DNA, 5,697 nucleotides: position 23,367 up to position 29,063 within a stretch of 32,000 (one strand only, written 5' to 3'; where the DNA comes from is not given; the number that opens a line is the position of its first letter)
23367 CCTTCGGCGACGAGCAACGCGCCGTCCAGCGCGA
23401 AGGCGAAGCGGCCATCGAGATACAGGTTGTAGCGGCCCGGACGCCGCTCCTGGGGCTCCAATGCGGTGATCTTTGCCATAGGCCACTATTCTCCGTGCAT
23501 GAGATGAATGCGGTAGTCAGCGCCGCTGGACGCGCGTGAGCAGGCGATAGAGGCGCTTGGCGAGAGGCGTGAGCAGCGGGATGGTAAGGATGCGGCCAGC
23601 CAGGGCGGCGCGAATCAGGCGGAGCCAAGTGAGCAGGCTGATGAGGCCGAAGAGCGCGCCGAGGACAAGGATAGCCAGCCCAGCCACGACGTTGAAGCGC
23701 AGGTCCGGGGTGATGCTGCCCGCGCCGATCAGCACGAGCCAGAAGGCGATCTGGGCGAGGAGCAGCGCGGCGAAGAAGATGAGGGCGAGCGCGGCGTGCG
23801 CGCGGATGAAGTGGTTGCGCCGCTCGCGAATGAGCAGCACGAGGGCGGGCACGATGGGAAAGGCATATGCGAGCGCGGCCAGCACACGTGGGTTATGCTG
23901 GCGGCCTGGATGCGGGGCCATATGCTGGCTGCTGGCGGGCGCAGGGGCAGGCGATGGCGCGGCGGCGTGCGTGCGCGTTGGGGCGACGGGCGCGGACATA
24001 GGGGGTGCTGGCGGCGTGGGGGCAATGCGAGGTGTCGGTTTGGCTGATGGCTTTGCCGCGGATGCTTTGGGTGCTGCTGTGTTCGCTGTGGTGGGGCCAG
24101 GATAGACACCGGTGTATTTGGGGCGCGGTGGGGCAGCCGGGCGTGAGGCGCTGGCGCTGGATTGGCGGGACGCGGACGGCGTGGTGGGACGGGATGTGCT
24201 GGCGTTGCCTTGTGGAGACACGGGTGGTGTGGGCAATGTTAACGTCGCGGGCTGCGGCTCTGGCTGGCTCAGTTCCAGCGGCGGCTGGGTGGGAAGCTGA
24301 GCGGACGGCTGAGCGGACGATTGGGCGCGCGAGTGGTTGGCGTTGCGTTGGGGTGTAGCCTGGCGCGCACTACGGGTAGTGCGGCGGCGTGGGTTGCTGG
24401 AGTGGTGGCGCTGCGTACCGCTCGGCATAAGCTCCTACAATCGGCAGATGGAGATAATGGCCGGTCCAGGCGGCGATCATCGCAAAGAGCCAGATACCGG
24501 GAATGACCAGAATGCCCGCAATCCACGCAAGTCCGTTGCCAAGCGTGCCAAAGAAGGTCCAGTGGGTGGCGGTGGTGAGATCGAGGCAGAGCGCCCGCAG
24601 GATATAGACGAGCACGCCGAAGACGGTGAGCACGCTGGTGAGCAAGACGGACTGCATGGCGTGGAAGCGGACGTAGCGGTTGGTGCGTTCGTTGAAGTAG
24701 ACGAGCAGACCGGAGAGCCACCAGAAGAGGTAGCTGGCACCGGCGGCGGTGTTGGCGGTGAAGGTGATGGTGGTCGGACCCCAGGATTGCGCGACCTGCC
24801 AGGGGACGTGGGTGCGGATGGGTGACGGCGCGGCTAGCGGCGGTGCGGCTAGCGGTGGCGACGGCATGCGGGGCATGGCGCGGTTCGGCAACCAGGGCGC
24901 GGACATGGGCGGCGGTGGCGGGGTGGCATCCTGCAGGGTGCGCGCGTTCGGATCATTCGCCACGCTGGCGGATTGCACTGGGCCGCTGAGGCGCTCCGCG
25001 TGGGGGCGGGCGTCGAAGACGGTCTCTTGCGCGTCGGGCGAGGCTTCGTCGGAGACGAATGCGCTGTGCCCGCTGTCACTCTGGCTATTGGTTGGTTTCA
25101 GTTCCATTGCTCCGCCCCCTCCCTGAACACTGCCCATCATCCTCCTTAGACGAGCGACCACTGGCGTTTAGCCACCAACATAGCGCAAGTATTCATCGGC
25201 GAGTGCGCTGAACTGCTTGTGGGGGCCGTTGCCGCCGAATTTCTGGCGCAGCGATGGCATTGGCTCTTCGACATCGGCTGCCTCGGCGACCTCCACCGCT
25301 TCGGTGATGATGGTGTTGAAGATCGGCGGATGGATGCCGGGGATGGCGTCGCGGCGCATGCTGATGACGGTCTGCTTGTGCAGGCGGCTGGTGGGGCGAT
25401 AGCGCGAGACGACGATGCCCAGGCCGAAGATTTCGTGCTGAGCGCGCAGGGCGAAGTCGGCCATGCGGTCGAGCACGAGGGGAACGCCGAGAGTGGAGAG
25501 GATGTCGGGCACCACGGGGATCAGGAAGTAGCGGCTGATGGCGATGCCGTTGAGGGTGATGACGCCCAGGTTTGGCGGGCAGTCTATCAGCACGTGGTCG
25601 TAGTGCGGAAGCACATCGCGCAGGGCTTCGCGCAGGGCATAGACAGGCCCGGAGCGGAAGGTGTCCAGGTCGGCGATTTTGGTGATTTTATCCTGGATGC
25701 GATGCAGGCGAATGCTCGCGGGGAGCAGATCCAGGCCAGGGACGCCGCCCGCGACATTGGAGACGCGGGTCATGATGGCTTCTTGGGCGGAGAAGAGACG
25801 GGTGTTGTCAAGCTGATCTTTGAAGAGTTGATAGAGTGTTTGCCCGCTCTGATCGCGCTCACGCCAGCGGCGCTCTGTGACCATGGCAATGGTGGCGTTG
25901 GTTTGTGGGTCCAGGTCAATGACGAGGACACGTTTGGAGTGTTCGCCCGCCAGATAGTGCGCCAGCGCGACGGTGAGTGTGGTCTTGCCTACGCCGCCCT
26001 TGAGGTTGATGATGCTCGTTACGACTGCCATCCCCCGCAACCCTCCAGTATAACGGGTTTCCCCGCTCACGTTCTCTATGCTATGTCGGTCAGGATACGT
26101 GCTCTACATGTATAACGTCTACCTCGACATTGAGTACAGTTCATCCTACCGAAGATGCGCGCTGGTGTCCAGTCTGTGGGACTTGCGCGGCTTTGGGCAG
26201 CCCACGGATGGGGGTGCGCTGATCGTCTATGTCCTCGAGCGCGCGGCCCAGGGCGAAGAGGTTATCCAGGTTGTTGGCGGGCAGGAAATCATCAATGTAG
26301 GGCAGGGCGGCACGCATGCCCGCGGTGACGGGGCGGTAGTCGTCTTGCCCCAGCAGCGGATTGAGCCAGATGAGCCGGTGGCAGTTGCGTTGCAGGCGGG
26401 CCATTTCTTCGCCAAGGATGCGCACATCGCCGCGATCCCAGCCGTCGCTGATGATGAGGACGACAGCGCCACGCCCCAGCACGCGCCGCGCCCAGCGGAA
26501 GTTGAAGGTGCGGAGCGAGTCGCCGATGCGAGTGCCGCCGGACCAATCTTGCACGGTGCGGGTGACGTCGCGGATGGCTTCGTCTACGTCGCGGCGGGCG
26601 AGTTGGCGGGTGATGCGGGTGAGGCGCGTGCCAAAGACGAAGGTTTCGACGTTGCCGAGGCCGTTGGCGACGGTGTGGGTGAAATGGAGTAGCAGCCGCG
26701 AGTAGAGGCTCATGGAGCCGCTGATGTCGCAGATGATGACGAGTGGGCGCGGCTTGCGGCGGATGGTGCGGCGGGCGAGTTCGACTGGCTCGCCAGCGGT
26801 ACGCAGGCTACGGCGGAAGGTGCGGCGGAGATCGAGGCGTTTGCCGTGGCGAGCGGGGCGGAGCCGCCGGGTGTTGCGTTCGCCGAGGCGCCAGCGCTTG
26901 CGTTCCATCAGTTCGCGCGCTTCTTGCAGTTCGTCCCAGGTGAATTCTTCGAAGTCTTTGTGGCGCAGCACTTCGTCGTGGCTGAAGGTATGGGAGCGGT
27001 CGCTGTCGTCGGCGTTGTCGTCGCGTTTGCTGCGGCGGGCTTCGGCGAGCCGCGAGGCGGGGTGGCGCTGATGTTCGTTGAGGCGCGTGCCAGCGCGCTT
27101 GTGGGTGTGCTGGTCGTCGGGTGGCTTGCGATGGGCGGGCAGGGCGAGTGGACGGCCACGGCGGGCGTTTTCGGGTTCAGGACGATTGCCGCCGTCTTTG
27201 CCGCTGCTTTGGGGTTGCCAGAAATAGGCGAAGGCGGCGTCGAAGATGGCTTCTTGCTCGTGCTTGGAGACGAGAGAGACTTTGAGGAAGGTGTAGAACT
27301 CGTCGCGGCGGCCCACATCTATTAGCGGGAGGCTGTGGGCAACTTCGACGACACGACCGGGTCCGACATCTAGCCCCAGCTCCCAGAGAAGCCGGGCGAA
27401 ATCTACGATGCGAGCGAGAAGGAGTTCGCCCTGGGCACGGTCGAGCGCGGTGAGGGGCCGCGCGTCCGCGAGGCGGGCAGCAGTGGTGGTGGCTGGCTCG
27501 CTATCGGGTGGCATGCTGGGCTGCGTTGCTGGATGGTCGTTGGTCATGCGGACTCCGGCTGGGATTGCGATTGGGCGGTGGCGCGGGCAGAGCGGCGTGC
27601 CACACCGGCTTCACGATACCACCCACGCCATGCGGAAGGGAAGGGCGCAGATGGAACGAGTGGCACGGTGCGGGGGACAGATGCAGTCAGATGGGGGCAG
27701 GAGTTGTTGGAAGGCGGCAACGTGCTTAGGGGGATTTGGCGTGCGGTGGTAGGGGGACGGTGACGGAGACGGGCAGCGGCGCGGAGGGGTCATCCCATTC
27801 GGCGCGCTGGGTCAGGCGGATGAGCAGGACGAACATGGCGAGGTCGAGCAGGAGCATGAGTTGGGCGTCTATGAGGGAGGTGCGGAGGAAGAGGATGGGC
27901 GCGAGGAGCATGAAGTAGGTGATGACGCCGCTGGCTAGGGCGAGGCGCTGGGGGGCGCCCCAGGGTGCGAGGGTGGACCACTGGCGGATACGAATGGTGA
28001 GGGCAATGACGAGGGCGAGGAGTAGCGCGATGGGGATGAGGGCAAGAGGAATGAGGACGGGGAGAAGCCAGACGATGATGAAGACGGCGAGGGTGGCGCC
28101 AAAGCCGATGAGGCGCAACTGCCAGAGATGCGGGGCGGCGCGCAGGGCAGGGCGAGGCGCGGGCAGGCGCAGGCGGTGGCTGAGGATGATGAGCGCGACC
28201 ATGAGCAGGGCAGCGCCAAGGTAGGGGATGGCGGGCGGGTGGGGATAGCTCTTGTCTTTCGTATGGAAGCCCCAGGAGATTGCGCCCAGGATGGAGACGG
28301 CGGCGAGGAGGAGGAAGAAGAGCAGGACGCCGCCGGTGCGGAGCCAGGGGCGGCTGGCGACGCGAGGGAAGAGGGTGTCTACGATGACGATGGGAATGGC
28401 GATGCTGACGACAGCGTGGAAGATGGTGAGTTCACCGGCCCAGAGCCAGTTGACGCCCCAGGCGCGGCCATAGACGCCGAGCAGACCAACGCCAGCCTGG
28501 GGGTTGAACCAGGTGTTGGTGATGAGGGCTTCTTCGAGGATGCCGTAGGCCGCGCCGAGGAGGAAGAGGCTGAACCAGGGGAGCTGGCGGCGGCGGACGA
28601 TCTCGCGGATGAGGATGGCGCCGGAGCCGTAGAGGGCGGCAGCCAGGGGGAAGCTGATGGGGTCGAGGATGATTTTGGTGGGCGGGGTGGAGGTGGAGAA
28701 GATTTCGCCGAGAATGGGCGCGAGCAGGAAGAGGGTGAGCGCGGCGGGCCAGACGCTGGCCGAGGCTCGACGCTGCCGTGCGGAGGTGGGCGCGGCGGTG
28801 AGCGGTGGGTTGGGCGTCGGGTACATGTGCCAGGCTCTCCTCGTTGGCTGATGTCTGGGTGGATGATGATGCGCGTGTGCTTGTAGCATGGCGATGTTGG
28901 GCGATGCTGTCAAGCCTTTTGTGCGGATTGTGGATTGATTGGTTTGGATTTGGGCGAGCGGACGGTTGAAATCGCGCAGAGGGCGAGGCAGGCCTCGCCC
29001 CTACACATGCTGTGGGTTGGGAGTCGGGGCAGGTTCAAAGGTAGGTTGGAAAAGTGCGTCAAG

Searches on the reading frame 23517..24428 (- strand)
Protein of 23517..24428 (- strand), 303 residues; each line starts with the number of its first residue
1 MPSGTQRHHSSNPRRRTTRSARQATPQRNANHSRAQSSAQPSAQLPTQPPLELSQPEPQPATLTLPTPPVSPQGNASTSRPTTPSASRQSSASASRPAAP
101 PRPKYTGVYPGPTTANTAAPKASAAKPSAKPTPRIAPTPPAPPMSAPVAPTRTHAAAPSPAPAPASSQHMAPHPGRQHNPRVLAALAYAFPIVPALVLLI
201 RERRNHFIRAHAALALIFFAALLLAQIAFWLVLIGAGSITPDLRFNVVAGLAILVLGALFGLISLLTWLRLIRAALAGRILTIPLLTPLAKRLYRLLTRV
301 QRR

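Call 7: search_protein_families(library=pfam, proteins=[window:23517-24428:-], max_evalue=0.01)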
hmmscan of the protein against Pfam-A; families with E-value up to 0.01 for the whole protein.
window:23517-24428:- (303 aa): 1 family
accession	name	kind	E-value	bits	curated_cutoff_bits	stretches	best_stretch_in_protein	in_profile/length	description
PF06899.16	WzyE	-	0.0083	15.5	25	1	175-239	371-436/447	WzyE protein, O-antigen assembly polymerase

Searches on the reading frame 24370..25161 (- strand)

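Call 7: search_protein_families(library=pfam, proteins=[window:24370-25161:-], max_evalue=0.01)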
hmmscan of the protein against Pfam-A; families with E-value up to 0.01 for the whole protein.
window:24370-25161:- (263 aa): 1 family
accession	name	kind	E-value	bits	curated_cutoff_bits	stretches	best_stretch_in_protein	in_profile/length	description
PF16166.10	TIC20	-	0.0051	17.1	28.6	0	151-242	97-177/181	Chloroplast import apparatus Tic20-like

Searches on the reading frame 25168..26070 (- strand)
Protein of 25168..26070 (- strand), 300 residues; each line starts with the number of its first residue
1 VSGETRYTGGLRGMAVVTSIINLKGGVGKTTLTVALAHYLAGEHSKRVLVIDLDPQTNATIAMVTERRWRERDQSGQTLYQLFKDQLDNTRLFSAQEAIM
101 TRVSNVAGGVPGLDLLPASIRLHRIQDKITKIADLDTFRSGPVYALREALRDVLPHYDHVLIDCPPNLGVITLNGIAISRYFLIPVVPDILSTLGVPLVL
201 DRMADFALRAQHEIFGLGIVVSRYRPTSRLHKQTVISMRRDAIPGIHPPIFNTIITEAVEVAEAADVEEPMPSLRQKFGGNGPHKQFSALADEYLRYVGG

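Call 7: search_protein_families(library=pfam, proteins=[window:25168-26070:-], max_evalue=0.01)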
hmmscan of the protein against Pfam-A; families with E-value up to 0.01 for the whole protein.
window:25168-26070:- (300 aa): 7 families
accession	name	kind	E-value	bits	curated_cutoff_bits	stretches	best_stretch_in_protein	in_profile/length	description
PF13614.12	AAA_31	-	1.5e-36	126.5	27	1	17-209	3-170/177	AAA domain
PF01656.29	CbiA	-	1.5e-17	64.1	25.4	1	19-269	2-123/125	CobQ/CobB/MinD/ParA nucleotide binding domain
PF06564.18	CBP_BcsQ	-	2.3e-07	31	21.3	1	20-56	6-41/234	Cellulose biosynthesis protein BcsQ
PF10609.15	ParA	-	2.4e-06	27.6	27.1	1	18-59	6-46/246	NUBPL iron-transfer P-loop NTPase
PF02374.21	ArsA_ATPase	-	6.6e-06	26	24.3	1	24-58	9-42/305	Anion-transporting ATPase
PF09140.17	MipZ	-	3.8e-05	23.6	20.7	1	20-77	5-60/262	ATPase MipZ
PF00142.24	Fer4_NifH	-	0.0016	18.4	25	1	23-65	7-48/271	4Fe-4S iron sulfur cluster binding proteins, NifH/frxC family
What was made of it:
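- A ParA/MinD-family gene (AAA_31, CbiA) lies at 25168-26070 (-), about 3 kb downstream (call 7).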

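Call 40: list_cluster_members(proteins=[P0104, window:29080-30684:-, window:25168-26070:-, window:26141-27547:-])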
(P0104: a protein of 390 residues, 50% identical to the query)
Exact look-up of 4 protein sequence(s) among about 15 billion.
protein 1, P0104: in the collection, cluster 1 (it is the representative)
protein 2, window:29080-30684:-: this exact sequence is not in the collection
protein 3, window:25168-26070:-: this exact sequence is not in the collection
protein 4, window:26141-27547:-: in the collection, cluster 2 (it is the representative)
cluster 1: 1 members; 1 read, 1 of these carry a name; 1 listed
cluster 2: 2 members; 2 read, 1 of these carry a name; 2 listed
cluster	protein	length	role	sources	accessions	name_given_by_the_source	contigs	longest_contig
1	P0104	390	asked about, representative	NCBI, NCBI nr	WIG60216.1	MAG: hypothetical protein OJF49_002964 [Ktedonobacterales bacterium]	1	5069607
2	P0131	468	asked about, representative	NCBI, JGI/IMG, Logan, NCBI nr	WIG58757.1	MAG: carbon monoxide dehydrogenase E protein [Ktedonobacterales bacterium] | uncharacterized protein with von Willebrand factor type A (vWA) domain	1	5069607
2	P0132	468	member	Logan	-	-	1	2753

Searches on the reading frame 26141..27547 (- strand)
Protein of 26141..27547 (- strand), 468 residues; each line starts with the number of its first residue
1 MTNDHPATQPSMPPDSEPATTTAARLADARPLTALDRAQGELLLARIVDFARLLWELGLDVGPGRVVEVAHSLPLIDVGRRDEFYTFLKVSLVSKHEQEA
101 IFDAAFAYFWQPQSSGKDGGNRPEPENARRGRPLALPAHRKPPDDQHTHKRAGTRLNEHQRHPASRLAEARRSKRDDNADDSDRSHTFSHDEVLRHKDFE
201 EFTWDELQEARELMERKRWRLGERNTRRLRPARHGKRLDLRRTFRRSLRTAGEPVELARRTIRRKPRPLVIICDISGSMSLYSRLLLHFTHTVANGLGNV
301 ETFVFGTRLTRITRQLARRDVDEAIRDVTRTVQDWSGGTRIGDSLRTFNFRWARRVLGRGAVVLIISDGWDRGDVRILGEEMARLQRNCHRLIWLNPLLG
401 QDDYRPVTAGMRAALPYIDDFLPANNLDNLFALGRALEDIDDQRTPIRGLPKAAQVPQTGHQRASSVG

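Call 7: search_protein_families(library=pfam, proteins=[window:26141-27547:-], max_evalue=0.01)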
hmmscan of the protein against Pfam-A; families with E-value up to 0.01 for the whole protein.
window:26141-27547:- (468 aa): 1 family
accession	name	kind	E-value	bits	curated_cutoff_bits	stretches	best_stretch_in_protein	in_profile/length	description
PF05762.20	VWA_CoxE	-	1.9e-67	227.4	26.4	1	221-429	10-221/222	VWA domain containing CoxE-like protein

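Call 39: find_encoding_contigs(protein=window:26141-27547:-, flank=2000, max_places=3)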
Protein window:26141-27547:- (468 aa): 2 contigs read that carry it; 1 place shown.
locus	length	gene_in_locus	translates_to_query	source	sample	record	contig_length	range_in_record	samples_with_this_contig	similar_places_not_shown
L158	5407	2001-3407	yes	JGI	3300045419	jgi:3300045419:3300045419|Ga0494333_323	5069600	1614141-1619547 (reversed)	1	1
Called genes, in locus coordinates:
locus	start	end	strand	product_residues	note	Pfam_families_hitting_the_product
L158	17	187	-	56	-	-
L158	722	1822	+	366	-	PF27245:AF_0692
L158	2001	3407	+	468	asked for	PF05762:VWA_CoxE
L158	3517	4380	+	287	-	PF01656:CbiA, PF02374:ArsA_ATPase (weak), PF06564:CBP_BcsQ (faint), PF10609:ParA (faint), PF13614:AAA_31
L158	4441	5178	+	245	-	-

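Call 41: find_encoding_contigs(protein=window:26141-27547:-, flank=10000, max_places=1)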
Protein window:26141-27547:- (468 aa): 2 contigs read that carry it; 1 place shown.
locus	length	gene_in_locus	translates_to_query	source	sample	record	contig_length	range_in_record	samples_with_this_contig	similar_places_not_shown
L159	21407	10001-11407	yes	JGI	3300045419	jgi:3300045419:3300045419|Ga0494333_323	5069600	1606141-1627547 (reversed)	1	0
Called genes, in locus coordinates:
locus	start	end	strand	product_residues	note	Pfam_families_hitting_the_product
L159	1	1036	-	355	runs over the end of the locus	PF04185:Phosphoesterase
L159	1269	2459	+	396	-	-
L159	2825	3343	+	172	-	PF03449:GreA_GreB_N, PF01272:GreA_GreB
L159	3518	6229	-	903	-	PF00989:PAS, PF08447:PAS_3, PF08448:PAS_4, PF08448:PAS_4, PF00989:PAS, PF08448:PAS_4, PF00512:HisKA, PF02518:HATPase_c, +7 more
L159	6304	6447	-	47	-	-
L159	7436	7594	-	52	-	-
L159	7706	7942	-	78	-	-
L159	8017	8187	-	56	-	-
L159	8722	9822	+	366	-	PF27245:AF_0692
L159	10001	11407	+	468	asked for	PF05762:VWA_CoxE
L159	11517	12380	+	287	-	PF01656:CbiA, PF02374:ArsA_ATPase (weak), PF06564:CBP_BcsQ (faint), PF10609:ParA (faint), PF13614:AAA_31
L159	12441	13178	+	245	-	-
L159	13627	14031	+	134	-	-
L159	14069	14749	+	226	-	PF27462:RecX_N, PF21982:RecX_HTH1 (weak), PF02631:RecX_HTH2, PF21981:RecX_HTH3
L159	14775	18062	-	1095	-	PF25873:WHD_MalT, PF13181:TPR_8 (faint), PF13424:TPR_12 (faint), PF03704:BTAD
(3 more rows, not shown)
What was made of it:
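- JGI's gene caller skipped it (call 41).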

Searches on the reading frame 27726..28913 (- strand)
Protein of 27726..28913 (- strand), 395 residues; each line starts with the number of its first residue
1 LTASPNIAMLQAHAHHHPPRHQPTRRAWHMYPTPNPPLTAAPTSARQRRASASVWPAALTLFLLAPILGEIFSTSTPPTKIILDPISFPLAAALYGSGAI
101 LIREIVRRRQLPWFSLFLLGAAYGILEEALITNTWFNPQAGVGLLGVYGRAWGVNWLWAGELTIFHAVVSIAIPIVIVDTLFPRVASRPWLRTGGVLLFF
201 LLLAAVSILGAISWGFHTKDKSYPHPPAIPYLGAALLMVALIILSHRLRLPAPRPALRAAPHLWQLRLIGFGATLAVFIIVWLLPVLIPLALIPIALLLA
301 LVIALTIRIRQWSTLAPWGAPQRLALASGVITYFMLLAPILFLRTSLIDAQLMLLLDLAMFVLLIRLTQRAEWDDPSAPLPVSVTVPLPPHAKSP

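Call 7: search_protein_families(library=pfam, proteins=[window:27726-28913:-], max_evalue=0.01)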
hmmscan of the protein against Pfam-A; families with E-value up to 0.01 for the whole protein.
window:27726-28913:- (395 aa): 0 families

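Call 84: search_protein_families(library=phrogs, proteins=[window:27726-28826:-], max_evalue=0.01)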
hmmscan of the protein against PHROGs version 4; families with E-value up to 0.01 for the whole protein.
window:27726-28826:- (366 aa): 0 families
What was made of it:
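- Tried and rejected: PHROGs gave nothing (call 84).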
